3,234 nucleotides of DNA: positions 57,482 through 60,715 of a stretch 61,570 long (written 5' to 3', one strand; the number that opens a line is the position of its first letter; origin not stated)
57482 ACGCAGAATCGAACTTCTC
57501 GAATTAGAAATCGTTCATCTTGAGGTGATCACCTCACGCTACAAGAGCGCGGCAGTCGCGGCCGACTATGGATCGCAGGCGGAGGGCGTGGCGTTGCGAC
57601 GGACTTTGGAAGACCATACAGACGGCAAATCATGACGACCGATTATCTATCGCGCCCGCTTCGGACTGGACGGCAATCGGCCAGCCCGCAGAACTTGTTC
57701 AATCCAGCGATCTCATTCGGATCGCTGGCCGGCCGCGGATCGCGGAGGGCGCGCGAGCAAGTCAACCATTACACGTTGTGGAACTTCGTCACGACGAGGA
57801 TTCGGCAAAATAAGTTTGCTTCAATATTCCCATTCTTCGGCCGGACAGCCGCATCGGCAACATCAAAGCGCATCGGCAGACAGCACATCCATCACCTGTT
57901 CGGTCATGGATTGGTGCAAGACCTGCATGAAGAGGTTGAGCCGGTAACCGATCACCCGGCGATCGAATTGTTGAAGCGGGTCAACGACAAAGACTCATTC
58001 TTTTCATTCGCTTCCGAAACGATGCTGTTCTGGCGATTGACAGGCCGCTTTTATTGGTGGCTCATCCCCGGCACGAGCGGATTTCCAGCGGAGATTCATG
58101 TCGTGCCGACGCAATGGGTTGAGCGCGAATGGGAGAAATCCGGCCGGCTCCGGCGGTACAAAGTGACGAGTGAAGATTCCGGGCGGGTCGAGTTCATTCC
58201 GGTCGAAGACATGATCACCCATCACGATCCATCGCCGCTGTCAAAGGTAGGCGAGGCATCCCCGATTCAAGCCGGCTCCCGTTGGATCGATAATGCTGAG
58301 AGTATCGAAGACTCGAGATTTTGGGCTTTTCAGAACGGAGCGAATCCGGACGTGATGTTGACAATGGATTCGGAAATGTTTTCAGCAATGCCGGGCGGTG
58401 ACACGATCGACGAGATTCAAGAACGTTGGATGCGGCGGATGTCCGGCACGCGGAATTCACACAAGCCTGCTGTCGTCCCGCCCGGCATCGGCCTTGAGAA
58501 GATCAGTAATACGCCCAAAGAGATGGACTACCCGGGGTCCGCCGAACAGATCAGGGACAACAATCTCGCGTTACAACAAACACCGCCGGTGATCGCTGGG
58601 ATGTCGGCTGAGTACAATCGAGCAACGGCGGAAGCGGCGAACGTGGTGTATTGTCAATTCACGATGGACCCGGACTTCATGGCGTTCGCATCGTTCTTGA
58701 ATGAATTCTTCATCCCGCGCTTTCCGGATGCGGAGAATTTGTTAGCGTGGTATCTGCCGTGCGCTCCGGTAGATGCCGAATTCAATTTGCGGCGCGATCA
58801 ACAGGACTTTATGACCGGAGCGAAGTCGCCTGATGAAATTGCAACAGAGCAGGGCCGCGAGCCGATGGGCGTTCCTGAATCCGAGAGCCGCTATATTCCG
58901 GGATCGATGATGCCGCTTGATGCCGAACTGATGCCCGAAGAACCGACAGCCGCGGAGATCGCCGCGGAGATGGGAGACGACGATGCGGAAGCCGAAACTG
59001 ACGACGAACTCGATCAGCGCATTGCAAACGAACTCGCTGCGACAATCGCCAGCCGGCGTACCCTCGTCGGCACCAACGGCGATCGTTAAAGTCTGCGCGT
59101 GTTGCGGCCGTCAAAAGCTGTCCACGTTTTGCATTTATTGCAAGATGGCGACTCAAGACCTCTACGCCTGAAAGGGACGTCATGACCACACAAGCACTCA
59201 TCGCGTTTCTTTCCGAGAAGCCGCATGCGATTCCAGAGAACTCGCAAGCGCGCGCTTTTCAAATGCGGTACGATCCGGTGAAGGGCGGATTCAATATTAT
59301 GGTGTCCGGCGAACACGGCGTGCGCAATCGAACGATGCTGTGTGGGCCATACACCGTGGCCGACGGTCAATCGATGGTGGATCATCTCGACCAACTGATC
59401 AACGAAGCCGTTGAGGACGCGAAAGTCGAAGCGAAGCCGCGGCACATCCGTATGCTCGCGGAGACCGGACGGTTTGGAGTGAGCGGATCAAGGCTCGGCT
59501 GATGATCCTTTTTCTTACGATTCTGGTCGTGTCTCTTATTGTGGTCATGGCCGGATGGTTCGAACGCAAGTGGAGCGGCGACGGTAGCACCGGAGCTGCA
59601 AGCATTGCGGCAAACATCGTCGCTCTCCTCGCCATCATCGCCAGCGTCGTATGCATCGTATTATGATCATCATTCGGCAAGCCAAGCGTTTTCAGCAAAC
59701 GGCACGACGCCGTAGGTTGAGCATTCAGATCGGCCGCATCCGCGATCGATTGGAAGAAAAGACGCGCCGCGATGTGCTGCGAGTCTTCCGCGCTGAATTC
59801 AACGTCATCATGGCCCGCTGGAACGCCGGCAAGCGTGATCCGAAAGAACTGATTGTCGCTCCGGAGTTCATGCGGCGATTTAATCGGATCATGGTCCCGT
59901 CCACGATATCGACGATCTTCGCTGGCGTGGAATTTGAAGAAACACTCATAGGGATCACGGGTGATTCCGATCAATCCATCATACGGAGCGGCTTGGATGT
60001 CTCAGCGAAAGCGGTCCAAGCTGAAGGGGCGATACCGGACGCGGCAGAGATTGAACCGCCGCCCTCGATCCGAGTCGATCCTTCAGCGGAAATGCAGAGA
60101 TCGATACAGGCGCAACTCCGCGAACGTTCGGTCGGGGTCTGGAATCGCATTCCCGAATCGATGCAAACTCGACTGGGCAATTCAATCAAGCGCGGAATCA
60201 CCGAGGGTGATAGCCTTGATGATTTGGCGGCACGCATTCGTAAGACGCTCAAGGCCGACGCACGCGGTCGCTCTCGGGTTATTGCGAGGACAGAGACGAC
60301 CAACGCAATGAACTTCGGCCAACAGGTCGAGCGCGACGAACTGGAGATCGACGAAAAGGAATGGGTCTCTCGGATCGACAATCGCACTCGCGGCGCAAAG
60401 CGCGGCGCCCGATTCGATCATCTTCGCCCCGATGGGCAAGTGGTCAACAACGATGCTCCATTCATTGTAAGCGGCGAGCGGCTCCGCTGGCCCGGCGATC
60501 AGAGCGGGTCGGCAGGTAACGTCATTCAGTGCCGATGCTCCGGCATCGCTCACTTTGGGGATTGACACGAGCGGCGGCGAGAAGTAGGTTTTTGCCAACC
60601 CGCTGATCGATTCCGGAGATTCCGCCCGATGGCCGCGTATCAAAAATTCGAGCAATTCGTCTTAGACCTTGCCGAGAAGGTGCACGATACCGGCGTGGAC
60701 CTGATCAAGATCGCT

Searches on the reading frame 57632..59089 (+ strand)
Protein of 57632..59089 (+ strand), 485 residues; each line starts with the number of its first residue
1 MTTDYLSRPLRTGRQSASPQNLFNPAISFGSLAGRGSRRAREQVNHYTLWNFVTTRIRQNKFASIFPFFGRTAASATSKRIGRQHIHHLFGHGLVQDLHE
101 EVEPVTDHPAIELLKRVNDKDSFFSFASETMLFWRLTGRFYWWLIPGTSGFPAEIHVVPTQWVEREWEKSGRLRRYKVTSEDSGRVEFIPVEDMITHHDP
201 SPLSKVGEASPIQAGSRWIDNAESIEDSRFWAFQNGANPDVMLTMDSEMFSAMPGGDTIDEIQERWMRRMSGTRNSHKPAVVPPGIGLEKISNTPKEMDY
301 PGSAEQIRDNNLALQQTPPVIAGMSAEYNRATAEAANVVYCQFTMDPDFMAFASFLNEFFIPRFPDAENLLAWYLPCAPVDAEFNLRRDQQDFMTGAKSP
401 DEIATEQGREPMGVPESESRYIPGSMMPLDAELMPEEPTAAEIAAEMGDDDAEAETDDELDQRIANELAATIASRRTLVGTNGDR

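Call 32: search_protein_families(library=pfam, proteins=[window:57632-59089:+], max_evalue=0.001)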
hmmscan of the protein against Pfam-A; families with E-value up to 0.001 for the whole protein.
window:57632-59089:+ (485 aa): 1 family
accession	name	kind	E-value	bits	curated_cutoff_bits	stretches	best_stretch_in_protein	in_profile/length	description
PF04860.17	Phage_portal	-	2.6e-28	99.6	39.1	1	101-367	28-278/321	Phage portal protein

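Call 55: search_dna_similar(query=window:57632-59089:+, collection=phages, mode=protein, max_evalue=0.00001, max_rows=15)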
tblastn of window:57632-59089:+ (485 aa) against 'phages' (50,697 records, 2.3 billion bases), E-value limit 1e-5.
Records with a match: 5; places in all: 5; records where one place covers at least 80% of the query: 0.
Best place of each record, by identity: <60% 5.
By first word of the organism name: Bacillus 1; Caudoviricetes 1; Faecalibacterium 1; Streptomyces 1; Parageobacillus 1.
By host as written in the record: Bacillus cereus MCR1 1; - 1; Faecalibacterium sp. FM8 1; Streptomyces coelicolor M600 1; Parageobacillus thermoglucosidasius 23.6 1.
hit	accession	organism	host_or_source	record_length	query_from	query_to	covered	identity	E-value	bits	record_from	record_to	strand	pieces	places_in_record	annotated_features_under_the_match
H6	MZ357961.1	Bacillus phage Flasso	Bacillus cereus MCR1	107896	101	429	68%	27.6%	6e-26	117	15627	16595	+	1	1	portal protein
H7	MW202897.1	Caudoviricetes sp.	Manatee Spring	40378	60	433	77%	23.2%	8e-12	74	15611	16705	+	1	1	portal protein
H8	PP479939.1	Faecalibacterium phage Roos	Faecalibacterium sp. FM8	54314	68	411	71%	25.0%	2e-13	79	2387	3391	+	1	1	portal protein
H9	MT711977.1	Streptomyces phage Dagobah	Streptomyces coelicolor M600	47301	98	399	62%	24.1%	2e-7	60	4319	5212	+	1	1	portal protein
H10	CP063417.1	Parageobacillus phage JGon-2020a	Parageobacillus thermoglucosidasius 23.6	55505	108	430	67%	22.1%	8e-7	58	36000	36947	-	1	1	record has no annotation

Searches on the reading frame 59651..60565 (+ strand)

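Call 32: search_protein_families(library=pfam, proteins=[window:59651-60565:+], max_evalue=0.001)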
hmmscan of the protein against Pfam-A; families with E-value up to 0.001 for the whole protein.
window:59651-60565:+ (304 aa): 1 family
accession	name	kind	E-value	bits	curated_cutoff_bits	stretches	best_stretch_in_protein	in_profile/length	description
PF04233.19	Phage_Mu_F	-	1.7e-12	48.5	29.6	1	176-297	4-110/112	Phage Mu protein F like protein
